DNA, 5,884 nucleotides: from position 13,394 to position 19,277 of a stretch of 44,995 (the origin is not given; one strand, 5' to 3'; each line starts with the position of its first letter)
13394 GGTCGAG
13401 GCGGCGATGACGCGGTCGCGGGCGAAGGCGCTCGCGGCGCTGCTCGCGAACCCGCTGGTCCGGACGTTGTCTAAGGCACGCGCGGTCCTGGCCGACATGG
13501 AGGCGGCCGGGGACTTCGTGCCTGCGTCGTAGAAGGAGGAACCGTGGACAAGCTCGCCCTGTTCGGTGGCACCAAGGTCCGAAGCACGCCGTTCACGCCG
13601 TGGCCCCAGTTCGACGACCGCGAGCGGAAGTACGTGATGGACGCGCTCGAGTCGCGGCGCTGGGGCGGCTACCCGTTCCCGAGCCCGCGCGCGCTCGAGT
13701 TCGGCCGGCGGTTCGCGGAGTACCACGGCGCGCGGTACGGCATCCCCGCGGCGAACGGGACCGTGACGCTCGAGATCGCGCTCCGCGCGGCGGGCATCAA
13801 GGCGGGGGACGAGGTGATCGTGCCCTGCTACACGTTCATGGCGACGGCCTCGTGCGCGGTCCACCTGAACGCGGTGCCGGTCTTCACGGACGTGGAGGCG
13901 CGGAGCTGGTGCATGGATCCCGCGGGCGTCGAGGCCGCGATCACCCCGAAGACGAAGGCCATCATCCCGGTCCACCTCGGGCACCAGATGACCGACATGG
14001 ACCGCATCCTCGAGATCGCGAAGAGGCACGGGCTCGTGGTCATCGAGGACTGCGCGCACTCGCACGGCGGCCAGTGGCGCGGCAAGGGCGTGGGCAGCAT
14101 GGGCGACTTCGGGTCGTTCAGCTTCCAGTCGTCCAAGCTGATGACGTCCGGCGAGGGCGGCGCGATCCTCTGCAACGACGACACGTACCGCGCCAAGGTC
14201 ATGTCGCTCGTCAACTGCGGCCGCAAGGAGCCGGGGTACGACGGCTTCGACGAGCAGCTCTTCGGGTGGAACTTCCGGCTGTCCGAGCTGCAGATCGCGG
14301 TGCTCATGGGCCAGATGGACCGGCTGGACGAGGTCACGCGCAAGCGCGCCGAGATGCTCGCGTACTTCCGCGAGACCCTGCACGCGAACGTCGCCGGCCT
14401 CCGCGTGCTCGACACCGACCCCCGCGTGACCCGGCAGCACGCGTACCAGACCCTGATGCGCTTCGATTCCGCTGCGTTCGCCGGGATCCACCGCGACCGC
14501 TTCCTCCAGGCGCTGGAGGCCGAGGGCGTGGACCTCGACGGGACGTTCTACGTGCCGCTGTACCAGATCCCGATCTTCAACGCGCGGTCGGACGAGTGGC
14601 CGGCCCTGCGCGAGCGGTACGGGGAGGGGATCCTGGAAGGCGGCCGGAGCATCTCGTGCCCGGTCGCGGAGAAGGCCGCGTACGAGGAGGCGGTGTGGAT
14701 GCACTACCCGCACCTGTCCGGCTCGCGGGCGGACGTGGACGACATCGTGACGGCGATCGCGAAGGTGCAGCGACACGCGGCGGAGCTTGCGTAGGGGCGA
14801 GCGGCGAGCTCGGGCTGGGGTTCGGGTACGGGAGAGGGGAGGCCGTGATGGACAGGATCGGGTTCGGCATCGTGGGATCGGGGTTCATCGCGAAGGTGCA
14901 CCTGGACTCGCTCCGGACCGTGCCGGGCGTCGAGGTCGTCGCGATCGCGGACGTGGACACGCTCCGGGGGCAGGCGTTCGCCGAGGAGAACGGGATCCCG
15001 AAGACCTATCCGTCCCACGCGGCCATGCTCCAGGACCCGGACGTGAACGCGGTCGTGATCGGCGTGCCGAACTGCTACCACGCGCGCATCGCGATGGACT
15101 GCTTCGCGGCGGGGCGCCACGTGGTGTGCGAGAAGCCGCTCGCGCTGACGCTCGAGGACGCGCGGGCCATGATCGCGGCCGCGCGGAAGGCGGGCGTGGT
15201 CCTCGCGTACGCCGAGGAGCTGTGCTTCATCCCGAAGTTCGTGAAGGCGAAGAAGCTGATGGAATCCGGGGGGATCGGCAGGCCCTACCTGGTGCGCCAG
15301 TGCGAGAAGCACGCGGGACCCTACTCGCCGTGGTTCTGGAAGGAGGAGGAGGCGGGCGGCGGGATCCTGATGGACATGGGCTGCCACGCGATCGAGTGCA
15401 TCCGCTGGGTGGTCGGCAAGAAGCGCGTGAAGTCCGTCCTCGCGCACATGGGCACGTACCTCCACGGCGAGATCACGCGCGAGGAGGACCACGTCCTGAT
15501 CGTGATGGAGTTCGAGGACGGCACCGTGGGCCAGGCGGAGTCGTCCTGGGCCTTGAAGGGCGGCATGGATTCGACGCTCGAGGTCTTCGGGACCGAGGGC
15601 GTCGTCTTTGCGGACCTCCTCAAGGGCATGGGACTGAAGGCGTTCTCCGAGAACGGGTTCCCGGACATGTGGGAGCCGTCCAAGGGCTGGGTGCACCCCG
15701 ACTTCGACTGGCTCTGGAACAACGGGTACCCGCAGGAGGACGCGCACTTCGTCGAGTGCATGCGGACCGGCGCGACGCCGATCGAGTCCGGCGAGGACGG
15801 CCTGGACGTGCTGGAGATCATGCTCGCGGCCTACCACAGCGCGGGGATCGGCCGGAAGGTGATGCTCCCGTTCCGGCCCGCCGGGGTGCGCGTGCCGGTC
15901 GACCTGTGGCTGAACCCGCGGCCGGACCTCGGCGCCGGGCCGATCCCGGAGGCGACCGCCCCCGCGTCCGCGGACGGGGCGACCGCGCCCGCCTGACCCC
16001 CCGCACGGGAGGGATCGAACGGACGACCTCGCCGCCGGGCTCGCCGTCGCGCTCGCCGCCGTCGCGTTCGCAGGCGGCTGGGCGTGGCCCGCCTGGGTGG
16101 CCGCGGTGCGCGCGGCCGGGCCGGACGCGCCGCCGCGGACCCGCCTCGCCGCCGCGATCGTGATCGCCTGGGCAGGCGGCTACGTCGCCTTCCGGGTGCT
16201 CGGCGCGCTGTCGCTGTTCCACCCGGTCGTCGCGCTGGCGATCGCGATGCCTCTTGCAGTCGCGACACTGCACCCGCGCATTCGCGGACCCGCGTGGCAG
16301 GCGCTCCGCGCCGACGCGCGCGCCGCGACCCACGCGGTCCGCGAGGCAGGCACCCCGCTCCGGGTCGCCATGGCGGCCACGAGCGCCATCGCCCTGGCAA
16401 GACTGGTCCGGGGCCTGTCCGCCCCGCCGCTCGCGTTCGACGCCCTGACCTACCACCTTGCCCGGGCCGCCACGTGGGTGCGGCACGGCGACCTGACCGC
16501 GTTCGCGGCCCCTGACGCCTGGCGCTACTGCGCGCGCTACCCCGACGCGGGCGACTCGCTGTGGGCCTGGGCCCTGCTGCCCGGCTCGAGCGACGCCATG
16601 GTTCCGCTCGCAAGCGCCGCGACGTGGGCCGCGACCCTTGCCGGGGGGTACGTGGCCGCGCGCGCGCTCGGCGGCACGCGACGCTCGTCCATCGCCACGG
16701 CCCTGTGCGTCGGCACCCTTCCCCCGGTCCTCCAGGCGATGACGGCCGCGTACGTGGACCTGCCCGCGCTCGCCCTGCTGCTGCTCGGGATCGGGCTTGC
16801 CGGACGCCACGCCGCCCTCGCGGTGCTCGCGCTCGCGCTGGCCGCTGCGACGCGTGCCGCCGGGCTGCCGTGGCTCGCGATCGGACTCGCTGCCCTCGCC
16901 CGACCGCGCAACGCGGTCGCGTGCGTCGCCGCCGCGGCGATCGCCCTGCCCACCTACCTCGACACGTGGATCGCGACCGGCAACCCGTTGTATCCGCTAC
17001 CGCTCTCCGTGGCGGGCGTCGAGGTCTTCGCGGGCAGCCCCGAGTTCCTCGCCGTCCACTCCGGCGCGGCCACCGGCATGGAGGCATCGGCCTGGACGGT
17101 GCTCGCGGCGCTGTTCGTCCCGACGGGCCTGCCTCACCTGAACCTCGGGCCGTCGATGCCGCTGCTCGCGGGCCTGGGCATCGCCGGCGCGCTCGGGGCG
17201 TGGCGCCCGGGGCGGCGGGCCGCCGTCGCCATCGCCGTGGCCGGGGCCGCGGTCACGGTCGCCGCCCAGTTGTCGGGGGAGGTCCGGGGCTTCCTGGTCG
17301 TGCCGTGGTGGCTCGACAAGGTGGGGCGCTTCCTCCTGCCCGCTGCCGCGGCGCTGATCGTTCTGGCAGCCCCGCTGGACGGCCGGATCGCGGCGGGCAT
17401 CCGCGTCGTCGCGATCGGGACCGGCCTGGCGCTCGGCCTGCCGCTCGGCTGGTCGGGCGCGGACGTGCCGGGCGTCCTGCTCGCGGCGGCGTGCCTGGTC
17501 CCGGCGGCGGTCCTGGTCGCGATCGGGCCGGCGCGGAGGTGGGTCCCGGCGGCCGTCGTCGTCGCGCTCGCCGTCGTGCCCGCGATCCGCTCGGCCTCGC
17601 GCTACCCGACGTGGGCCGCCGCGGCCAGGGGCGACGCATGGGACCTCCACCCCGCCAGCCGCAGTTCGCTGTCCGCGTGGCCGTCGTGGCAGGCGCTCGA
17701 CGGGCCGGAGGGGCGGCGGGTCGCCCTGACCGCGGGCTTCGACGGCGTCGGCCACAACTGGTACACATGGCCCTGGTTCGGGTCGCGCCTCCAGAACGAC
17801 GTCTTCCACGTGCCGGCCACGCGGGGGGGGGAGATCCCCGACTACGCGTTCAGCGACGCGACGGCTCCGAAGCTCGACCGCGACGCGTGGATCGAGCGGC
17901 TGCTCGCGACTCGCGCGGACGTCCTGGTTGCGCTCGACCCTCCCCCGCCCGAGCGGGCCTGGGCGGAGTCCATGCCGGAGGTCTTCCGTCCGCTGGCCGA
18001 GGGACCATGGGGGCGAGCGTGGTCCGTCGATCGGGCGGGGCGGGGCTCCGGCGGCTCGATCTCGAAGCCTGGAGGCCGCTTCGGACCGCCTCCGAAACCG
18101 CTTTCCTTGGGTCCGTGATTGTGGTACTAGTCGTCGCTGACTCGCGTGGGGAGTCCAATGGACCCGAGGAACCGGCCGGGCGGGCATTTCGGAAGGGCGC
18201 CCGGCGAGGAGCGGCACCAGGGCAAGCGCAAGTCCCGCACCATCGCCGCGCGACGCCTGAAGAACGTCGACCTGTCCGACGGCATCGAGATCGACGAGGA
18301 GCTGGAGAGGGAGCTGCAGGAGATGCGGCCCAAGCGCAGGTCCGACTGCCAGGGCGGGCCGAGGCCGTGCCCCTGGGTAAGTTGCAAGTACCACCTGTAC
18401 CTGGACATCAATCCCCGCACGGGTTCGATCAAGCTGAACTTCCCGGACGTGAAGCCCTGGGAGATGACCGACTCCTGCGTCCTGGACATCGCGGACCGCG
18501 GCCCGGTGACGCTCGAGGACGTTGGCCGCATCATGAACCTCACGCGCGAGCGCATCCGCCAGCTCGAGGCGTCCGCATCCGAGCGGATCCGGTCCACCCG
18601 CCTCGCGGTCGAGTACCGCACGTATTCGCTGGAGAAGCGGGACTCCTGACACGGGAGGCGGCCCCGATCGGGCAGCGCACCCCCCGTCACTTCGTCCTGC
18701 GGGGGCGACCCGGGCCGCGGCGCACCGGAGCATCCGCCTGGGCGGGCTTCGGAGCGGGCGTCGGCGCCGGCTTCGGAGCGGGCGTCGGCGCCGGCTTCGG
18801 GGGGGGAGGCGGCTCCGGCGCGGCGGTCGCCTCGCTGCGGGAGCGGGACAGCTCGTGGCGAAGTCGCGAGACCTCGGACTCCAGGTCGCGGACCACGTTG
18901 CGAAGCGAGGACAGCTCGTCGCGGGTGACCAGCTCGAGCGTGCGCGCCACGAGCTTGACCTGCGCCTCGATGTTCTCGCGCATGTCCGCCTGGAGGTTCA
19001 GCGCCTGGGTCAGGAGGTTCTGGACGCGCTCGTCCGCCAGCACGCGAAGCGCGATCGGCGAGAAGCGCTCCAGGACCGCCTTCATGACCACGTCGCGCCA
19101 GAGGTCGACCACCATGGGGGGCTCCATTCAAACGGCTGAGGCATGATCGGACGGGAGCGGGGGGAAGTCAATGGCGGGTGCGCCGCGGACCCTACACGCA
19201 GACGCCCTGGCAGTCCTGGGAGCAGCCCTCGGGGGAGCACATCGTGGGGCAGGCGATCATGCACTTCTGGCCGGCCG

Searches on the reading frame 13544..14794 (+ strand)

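Call 19: search_protein_families(library=pfam, proteins=[window:13544-14794:+], max_evalue=0.001)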
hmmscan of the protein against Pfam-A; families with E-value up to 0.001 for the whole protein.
window:13544-14794:+ (416 aa): 4 families
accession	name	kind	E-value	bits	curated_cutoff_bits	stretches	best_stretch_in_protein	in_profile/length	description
PF01041.23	DegT_DnrJ_EryC1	-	6.1e-95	318.9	19.8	1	24-351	4-323/360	DegT/DnrJ/EryC1/StrS aminotransferase family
PF01212.27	Beta_elim_lyase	-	3.4e-05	23.7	27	1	50-172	34-171/288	Beta-eliminating lyase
PF00155.27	Aminotran_1_2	-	0.00018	21.2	19.7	0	34-176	29-192/361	Aminotransferase class I and II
PF01053.26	Cys_Met_Meta_PP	-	0.00028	20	27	1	53-170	57-174/381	Cys/Met metabolism PLP-dependent enzyme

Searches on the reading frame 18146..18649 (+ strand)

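Call 19: search_protein_families(library=pfam, proteins=[window:18146-18649:+], max_evalue=0.001)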
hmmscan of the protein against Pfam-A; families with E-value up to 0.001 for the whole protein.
window:18146-18649:+ (167 aa): 1 family
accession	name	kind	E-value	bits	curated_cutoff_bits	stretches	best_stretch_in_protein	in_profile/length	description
PF04545.22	Sigma70_r4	-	2.6e-07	30.5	24.1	1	120-149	20-49/50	Sigma-70, region 4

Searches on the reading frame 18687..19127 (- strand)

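Call 19: search_protein_families(library=pfam, proteins=[window:18687-19127:-], max_evalue=0.001)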
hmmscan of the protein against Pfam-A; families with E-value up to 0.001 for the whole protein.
window:18687-19127:- (146 aa): 1 family
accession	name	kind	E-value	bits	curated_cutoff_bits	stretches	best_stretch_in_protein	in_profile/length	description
PF04380.18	BMFP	-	3.9e-05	24.4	37.2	1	33-93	12-72/77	Membrane fusogenic activity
